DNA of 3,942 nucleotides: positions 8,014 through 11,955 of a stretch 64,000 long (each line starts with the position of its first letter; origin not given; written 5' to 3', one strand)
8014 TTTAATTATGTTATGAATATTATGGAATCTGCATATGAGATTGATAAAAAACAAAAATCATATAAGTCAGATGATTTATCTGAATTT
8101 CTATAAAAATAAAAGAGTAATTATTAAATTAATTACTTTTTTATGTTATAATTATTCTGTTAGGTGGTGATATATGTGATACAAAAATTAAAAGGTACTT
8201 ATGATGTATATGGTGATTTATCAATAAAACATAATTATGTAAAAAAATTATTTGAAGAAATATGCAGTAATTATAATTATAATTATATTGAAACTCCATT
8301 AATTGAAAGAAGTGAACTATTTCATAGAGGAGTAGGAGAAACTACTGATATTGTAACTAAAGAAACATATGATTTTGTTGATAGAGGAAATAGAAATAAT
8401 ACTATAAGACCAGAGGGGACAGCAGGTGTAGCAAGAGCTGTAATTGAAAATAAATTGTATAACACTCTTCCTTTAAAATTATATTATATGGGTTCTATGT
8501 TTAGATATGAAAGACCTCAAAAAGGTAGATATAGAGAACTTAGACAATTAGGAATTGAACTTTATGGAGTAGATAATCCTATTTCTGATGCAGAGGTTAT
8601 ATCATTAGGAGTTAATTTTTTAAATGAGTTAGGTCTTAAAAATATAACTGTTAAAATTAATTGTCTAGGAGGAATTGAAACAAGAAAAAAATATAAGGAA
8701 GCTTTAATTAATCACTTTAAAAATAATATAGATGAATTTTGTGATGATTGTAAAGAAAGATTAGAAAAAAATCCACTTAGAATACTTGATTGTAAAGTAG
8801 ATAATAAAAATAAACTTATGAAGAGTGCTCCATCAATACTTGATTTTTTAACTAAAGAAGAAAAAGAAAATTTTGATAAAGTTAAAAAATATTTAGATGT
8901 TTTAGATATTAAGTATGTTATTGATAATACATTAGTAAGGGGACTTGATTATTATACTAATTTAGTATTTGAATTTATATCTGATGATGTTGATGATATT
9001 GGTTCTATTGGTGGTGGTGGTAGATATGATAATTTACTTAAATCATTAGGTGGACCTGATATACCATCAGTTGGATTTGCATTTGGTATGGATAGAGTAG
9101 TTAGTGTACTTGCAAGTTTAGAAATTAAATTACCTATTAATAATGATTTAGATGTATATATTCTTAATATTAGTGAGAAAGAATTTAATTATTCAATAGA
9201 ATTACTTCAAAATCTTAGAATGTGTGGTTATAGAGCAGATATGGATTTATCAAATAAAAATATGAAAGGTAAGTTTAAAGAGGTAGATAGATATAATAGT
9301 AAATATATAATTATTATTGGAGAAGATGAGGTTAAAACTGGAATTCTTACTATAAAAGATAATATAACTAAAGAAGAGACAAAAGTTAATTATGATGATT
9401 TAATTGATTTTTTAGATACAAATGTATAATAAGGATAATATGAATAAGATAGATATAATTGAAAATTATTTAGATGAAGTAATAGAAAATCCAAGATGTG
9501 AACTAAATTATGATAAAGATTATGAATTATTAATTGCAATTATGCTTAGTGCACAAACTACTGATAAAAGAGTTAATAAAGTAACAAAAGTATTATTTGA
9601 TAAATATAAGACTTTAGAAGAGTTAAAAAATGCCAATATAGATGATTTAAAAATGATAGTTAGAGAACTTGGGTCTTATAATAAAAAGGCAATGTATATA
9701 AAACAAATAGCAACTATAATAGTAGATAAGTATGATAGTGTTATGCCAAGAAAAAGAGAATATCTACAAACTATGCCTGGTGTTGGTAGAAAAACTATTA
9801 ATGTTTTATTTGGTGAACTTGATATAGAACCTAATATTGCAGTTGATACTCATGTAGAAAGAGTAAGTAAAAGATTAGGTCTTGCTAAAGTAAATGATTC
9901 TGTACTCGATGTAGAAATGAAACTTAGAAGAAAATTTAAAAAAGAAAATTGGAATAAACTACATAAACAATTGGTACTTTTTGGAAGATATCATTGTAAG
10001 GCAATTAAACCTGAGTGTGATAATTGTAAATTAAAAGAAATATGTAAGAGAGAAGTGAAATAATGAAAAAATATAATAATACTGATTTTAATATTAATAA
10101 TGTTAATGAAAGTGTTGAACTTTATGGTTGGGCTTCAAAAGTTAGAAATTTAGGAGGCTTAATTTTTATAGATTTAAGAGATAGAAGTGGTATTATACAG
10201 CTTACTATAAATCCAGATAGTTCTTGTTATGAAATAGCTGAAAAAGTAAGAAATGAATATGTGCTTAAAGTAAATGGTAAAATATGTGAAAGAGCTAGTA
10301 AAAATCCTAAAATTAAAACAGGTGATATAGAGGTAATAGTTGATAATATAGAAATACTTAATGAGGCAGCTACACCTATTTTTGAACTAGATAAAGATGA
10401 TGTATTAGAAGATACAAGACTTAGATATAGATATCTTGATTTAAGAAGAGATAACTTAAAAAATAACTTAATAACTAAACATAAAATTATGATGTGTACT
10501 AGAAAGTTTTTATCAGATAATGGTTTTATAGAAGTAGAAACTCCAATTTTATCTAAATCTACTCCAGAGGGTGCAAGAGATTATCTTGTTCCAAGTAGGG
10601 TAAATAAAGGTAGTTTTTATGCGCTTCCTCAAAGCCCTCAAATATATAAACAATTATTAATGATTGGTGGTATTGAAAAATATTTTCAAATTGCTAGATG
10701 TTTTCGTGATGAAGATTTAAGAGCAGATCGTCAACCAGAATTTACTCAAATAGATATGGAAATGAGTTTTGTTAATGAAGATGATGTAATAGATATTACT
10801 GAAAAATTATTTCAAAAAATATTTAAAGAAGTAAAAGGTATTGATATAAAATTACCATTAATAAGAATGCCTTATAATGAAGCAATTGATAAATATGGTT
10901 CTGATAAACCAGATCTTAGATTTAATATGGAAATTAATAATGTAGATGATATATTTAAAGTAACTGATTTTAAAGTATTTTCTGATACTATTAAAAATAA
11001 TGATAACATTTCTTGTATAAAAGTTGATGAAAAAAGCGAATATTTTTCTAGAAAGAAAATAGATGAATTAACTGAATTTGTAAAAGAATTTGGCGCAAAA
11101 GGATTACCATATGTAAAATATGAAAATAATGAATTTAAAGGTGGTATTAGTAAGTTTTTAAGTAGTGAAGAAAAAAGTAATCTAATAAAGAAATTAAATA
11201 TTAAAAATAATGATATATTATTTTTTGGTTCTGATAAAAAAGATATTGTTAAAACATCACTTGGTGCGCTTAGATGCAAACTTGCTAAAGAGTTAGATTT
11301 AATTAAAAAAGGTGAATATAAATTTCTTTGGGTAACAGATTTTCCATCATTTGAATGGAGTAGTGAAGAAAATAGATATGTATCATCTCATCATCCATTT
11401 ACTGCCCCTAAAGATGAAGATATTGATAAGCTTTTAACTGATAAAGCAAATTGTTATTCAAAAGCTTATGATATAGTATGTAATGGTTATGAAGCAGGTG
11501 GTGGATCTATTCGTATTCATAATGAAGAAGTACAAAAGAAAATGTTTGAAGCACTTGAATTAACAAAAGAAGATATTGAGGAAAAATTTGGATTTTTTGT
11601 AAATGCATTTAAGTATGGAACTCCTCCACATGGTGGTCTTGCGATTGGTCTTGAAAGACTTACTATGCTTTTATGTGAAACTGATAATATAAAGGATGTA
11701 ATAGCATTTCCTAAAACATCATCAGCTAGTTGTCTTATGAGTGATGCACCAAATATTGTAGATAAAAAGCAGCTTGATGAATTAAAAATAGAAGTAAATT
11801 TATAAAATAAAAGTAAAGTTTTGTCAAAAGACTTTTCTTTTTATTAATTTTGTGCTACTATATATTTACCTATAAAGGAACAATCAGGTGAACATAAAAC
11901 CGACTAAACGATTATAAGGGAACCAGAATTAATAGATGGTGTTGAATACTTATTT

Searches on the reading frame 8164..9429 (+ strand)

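Call 107: search_protein_families(library=pfam, proteins=[window:8164-9429:+], max_evalue=0.00001)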
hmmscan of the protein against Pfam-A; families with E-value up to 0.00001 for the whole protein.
window:8164-9429:+ (421 aa): 3 families
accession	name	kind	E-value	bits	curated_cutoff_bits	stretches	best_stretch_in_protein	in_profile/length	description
PF13393.11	tRNA-synt_His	-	4.6e-44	151.3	25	1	27-312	17-308/308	Histidyl-tRNA synthetase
PF03129.25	HGTP_anticodon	-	5.7e-16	58.9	21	1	330-418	1-92/94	Anticodon binding domain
PF00587.30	tRNA-synt_2b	-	7.8e-14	52.6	29.3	1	69-284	1-133/179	tRNA synthetase class II core domain (G, H, P, S and T)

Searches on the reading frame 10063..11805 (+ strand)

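Call 107: search_protein_families(library=pfam, proteins=[window:10063-11805:+], max_evalue=0.00001)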
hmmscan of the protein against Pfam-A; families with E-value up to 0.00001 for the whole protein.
window:10063-11805:+ (580 aa): 4 families
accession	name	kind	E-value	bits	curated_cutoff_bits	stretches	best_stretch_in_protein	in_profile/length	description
PF00152.25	tRNA-synt_2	-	2.7e-130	434.4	25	1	116-552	2-307/308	tRNA synthetases class II (D, K and N)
PF02938.19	GAD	-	8e-27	93.8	23.4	1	306-400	1-95/95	GAD domain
PF01336.31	tRNA_anti-codon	-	1.4e-16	60.6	27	1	18-99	1-75/75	OB-fold nucleic acid binding domain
PF01409.25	tRNA-synt_2d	-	7.6e-06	26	19.8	0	206-271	104-169/246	tRNA synthetases class II core domain (F)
